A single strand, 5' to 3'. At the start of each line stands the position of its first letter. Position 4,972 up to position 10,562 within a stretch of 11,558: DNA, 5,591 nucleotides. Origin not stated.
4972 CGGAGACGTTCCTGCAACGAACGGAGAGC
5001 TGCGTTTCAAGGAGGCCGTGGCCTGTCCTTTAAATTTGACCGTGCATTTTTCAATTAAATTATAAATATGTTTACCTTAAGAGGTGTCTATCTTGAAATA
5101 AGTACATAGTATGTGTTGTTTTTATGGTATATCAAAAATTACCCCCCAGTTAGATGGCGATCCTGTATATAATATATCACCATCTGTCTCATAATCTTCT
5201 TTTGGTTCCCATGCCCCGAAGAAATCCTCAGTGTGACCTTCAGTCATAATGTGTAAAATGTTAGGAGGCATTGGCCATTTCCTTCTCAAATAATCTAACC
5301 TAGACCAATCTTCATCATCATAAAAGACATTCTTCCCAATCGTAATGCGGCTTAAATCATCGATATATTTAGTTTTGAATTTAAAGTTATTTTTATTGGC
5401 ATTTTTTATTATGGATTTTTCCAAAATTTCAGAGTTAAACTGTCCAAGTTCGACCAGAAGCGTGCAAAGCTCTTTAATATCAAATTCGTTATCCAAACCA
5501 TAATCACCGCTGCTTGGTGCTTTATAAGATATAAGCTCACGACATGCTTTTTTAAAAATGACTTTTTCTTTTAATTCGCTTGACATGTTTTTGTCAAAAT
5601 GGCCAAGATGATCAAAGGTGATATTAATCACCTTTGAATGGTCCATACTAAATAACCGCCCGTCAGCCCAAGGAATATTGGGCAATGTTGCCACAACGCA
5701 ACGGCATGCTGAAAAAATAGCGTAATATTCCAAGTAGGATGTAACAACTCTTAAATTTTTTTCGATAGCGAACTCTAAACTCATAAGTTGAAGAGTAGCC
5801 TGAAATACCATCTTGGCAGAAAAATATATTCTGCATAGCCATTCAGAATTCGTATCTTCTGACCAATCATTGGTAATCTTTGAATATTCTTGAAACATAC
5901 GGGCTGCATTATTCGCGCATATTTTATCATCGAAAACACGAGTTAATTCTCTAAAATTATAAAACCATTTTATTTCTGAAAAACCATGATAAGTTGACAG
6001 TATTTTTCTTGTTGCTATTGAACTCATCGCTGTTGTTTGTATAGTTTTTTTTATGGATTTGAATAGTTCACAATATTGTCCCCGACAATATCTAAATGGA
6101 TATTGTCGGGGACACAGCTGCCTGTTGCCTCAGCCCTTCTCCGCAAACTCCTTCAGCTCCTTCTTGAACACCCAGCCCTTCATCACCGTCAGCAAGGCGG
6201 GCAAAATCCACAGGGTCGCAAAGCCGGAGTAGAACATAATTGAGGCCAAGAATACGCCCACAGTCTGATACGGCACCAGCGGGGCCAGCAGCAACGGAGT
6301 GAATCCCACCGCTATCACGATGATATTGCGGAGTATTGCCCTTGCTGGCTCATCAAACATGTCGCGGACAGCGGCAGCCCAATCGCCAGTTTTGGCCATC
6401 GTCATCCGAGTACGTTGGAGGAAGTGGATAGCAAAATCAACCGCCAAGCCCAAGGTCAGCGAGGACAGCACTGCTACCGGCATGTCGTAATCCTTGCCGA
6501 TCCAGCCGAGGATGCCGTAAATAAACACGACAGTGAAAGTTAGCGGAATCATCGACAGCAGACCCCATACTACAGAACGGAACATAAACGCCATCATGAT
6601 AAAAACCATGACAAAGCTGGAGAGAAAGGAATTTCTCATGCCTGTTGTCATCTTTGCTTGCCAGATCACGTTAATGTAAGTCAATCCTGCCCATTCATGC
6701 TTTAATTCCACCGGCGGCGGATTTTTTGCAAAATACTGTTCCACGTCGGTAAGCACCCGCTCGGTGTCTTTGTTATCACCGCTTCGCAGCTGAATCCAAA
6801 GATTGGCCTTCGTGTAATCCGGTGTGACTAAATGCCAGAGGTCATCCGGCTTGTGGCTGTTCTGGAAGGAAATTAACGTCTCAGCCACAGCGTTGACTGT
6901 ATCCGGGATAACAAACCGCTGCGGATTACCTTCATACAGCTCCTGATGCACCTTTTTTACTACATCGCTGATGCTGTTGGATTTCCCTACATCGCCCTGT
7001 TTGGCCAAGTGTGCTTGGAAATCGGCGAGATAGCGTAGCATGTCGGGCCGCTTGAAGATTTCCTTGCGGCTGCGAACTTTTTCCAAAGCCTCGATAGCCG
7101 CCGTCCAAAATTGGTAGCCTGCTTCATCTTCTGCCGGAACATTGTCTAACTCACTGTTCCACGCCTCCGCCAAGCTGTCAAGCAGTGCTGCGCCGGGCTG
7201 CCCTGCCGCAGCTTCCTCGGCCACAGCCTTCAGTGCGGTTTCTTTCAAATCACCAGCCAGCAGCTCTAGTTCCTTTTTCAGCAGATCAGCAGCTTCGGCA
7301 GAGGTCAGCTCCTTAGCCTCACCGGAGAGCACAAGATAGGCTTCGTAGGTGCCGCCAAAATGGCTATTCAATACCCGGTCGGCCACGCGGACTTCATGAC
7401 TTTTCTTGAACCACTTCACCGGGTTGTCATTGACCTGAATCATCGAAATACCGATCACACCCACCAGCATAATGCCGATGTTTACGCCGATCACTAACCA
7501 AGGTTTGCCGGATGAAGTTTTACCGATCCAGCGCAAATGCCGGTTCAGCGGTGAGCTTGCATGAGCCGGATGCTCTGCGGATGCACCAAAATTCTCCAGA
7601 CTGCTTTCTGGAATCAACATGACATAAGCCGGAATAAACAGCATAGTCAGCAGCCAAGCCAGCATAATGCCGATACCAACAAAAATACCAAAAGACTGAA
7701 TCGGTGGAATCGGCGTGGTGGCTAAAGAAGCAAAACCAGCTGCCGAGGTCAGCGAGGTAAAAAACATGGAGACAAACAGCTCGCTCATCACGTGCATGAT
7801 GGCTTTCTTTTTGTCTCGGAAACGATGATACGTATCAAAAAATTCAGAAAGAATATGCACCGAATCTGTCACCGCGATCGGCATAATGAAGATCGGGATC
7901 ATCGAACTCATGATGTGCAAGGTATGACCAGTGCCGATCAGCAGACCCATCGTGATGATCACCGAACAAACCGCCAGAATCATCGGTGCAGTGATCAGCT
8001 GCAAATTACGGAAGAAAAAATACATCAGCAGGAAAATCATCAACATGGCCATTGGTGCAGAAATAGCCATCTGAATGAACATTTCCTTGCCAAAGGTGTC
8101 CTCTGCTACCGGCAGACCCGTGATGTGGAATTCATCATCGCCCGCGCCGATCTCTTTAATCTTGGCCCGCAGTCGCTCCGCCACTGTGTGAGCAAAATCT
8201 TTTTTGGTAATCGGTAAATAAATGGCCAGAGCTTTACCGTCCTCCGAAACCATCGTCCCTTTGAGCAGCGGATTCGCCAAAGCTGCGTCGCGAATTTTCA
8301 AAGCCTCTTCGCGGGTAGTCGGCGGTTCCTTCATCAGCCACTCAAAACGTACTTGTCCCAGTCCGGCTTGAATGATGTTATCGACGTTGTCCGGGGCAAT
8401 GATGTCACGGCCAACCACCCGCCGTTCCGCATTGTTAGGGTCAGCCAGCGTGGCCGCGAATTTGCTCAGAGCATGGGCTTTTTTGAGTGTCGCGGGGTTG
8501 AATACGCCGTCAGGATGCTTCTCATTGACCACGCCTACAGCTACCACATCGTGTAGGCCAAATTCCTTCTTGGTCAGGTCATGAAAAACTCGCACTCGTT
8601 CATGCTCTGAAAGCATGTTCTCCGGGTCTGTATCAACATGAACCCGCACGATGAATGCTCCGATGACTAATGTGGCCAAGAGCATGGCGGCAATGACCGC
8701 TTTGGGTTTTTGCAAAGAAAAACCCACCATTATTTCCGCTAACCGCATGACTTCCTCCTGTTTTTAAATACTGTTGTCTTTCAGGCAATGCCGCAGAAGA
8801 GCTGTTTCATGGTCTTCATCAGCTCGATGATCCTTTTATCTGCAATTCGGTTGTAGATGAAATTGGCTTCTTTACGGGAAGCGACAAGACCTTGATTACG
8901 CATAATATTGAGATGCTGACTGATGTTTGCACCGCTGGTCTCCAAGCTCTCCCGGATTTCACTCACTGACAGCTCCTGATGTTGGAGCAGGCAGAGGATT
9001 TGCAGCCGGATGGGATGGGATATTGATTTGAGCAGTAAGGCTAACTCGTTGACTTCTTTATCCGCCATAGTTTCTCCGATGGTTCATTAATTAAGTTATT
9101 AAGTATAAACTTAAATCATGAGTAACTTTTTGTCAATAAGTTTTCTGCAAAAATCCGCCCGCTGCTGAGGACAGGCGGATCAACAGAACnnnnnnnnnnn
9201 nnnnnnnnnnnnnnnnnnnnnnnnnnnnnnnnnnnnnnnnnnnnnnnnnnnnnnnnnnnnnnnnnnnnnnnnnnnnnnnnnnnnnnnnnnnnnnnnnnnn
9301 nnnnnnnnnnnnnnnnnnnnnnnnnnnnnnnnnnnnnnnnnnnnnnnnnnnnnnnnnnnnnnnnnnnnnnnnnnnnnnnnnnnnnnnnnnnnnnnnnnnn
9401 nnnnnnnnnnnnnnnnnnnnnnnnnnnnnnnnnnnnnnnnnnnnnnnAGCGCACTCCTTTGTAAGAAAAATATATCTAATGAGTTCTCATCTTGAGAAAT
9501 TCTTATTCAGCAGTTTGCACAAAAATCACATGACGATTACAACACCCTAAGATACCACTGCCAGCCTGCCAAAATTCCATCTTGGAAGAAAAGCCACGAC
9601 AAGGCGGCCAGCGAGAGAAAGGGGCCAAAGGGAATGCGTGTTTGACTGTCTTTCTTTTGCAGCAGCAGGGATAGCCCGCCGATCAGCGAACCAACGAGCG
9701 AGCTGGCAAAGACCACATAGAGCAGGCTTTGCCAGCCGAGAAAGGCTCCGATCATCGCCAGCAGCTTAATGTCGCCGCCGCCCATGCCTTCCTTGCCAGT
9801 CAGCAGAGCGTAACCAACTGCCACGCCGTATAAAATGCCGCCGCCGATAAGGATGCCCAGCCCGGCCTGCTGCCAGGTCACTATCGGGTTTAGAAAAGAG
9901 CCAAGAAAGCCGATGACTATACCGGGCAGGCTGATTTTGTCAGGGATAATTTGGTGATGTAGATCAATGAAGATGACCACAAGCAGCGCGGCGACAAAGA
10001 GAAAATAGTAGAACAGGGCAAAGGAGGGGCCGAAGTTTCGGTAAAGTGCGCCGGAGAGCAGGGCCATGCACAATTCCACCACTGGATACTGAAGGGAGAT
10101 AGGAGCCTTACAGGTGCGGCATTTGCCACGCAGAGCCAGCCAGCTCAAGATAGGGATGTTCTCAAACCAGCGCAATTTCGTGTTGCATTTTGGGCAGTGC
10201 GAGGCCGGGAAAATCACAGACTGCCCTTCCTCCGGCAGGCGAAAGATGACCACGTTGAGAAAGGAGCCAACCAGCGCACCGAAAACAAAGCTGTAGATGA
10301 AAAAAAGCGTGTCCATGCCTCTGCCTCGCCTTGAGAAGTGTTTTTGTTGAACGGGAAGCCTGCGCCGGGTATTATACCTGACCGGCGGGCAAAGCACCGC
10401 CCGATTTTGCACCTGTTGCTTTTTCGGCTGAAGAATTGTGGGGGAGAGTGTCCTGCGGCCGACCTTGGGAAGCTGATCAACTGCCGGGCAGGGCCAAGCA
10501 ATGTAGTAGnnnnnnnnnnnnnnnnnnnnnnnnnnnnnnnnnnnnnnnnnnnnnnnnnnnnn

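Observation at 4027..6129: A 2.1-kb compositionally foreign, co-oriented module splits a conserved arsR-MMPL-LolA-like-OM-barrel export operon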

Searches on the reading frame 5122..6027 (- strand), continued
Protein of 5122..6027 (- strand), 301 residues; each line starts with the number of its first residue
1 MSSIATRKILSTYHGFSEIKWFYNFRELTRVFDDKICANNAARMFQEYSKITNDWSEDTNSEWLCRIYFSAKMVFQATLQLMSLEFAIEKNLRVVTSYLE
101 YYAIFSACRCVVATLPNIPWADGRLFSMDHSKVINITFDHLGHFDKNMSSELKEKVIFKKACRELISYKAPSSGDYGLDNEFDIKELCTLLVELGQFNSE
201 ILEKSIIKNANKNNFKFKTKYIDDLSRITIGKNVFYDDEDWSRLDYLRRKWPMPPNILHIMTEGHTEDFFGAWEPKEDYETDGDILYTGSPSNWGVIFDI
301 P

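Call 97: search_protein_families(library=padloc, alignment_id=A9, max_evalue=1e-10)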
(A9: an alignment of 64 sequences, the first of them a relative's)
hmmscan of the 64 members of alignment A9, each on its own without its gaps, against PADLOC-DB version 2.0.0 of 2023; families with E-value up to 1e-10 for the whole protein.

A. member 1, L005:592-1263:+ (223 aa): 0 families

B. families by the number of members that match (of 64 scanned): 69 families (the first 25 are shown)
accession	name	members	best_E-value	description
PDLC00255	LmuB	1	3.9e-289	AAA ATPase domain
PDLC00249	LmuB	1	1.7e-122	AAA ATPase domain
PDLC03860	LmuB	1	6e-100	-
PDLC00253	LmuB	1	2.5e-74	AAA ATPase domain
PDLC01136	RT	1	1.9e-73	RT (reverse transcriptase)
PDLC00254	LmuB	1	6.2e-71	AAA ATPase domain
PDLC00257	LmuB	1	1.3e-58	AAA ATPase domain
PDLC02063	Cas1_IIIb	1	4.6e-51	-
PDLC00256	LmuB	1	8.7e-50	AAA ATPase domain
PDLC02195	IetA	1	4.5e-41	-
PDLC00250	LmuB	1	3.3e-40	AAA ATPase domain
PDLC02196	IetA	1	1.1e-39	-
PDLC00252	LmuB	1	5.9e-39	AAA ATPase domain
PDLC03859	LmuB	1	1.7e-38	-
PDLC03754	RT_UG17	1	2.5e-38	DRT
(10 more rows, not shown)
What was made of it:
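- On Defence-island resident (301-aa family, guilt by association): About 5-6 of 64 genes 3-6 kb away also hit (call 97).
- Distal genes in the same loci hit at a similar rate (call 97).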

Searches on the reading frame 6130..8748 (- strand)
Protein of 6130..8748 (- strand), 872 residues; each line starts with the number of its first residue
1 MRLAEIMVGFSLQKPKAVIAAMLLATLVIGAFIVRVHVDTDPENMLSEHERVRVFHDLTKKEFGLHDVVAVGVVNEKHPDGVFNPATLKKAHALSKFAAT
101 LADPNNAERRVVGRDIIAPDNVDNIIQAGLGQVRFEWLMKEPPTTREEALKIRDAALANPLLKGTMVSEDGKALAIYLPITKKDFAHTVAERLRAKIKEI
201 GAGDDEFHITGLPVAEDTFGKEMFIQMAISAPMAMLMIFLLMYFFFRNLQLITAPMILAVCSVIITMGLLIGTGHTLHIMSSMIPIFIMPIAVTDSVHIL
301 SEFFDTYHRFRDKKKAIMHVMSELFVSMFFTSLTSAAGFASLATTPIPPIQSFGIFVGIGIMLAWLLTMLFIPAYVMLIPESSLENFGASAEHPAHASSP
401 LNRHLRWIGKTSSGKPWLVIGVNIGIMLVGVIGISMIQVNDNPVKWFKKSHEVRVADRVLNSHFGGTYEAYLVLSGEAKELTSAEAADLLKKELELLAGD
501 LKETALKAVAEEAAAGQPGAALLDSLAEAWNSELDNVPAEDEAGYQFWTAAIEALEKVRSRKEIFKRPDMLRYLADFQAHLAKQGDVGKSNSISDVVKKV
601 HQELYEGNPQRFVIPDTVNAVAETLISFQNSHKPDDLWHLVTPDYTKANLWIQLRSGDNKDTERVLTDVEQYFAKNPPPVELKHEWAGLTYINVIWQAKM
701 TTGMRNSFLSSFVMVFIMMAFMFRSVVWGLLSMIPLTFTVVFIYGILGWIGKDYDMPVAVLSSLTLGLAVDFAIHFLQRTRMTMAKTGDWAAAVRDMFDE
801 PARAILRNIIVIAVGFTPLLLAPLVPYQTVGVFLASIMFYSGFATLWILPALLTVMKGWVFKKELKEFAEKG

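Call 6: search_protein_families(library=pfam, proteins=[window:6130-8748:-], max_evalue=0.01)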
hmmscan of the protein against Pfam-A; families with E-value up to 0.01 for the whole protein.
window:6130-8748:- (872 aa): 4 families
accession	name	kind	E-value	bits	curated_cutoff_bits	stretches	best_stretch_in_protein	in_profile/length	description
PF03176.21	MMPL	-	1.4e-40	139.7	20.5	2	587-863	23-309/333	MMPL family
PF12349.14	Sterol-sensing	-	2.9e-10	40.7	22.3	1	252-374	9-131/153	Sterol-sensing domain of SREBP cleavage-activation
PF02460.24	Patched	-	5.8e-09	36.3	23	1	244-376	23-154/156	Patched SSD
PF00873.25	ACR_tran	-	1.2e-05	23.7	28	1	677-855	841-1019/1021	AcrB/AcrD/AcrF family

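Call 8: search_protein_families(library=ncbifam, proteins=[window:6130-8748:-], max_evalue=0.1)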
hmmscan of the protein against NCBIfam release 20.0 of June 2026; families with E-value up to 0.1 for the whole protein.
window:6130-8748:- (872 aa): 14 families
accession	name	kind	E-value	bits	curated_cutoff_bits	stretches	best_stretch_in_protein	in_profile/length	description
TIGR00921.1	2A067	subfamily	2.2e-55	188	351.9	2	566-863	69-353/733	hydrophobe/amphiphile efflux-3 (HAE3) family transporter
TIGR00833.1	actII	subfamily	3.2e-41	141.5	874.7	2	642-863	112-339/910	MMPL family RND transporter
TIGR03480.1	HpnN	hypoth_equivalog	1.5e-25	89.4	751.85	3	207-473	251-506/862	hopanoid biosynthesis associated RND transporter like protein HpnN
TIGR00916.1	2A0604s01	subfamily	1e-10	41.6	148.6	2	185-363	49-225/231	SecD/SecF family protein translocase subunit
NF009585.0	PRK13024.1-5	equivalog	6.4e-08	31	1037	1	701-808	495-599/993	protein translocase subunit SecDF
NF052608.1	TrhMmycExpMmpL3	equivalog_domain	1.5e-07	30.1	1400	1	636-856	121-341/992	trehalose monomycolate exporter MmpL3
NF052374.1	HopndTporHpnN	equivalog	2.2e-07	29.4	1100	1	208-392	255-440/858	hopanoid transporter HpnN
NF009583.0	PRK13024.1-3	subfamily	4.6e-07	28.3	721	2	711-835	288-410/755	protein translocase subunit SecDF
TIGR00917.1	2A060601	subfamily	1.7e-06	26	1016.5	2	248-378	606-744/1204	NPC intracellular cholesterol transporter 1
TIGR01129.1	secD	equivalog_domain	1.9e-06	27.3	244.4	1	701-808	248-352/397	protein translocase subunit SecD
NF045600.2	BstA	equivalog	2.5e-06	25.7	1400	1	137-398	186-457/903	sterol transporter cytoplasmic membrane protein BstA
NF011315.0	PRK14726.1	equivalog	1e-05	23.8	1249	1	699-810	370-478/855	protein translocase subunit SecDF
NF007131.0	PRK09577.1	equivalog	0.026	12.2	1768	0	233-299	345-411/1045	multidrug efflux RND transporter permease subunit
NF007842.1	PRK10555.1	equivalog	0.072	10.9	1854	0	652-856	291-496/1036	multidrug efflux RND transporter permease AcrD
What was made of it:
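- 6130..8748 (-): MMPL/HAE3-type RND transporter gene; upstream conserved flank of the hotspot. Pfam MMPL 1.4e-40 and NCBIfam HAE3 2.2e-55 (calls 6, 8).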

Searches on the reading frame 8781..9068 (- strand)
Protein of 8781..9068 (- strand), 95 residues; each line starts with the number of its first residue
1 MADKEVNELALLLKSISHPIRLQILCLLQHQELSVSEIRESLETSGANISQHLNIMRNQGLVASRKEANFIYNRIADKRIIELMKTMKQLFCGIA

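Call 6: search_protein_families(library=pfam, proteins=[window:8781-9068:-], max_evalue=0.01)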
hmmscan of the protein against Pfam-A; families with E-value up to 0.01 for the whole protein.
window:8781-9068:- (95 aa): 10 families
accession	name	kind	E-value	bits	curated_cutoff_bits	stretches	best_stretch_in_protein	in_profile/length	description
PF01022.26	HTH_5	-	3e-14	53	22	1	19-63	2-46/47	Bacterial regulatory protein, arsR family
PF12840.13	HTH_20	-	8.9e-10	38.8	27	1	16-64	1-50/51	Helix-turn-helix domain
PF12802.13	MarR_2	-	3.7e-06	27.4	27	1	21-66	7-54/61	MarR family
PF13601.12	HTH_34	-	1.1e-05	26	27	1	20-68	1-50/80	Winged helix DNA-binding domain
PF01978.25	TrmB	-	0.00061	20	25.6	1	26-73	16-63/68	Sugar-specific transcriptional regulator TrmB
PF01047.28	MarR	-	0.0011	19.2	24.6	1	25-66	10-51/59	MarR family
PF13412.12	HTH_24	-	0.005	16.8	21.9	1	20-62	4-47/48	Winged helix-turn-helix DNA-binding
PF02082.26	Rrf2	-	0.006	17.2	30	1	24-66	11-57/132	Iron-dependent Transcriptional regulator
PF08220.18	HTH_DeoR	-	0.0092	16.1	21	0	26-62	8-44/57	DeoR-like helix-turn-helix domain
PF22979.2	HTH_69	-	0.0094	16.3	27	0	33-67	27-61/69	Winged helix-turn-helix domain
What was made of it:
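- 8781..9068 (-): ArsR-family regulator at the head of the operon. Pfam HTH_5 3e-14 (call 6).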

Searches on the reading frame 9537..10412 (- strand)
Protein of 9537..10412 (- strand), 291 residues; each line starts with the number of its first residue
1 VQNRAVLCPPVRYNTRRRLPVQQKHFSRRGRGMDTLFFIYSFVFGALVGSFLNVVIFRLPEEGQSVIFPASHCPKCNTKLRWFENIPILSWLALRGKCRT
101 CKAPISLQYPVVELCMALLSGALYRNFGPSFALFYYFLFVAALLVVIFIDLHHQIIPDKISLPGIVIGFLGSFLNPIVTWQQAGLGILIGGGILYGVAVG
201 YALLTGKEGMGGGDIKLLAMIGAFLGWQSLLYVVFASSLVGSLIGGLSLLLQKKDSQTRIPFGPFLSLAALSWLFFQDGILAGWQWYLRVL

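Call 6: search_protein_families(library=pfam, proteins=[window:9537-10412:-], max_evalue=0.01)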
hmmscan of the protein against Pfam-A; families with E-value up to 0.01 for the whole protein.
window:9537-10412:- (291 aa): 2 families
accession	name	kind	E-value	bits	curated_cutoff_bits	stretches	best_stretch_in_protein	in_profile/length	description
PF06750.18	A24_N_bact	-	3e-35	120.6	23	1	43-125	1-82/84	Bacterial Peptidase A24 N-terminal domain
PF01478.23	Peptidase_A24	-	1.7e-23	83.4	26.5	1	138-245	2-103/104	Type IV leader peptidase family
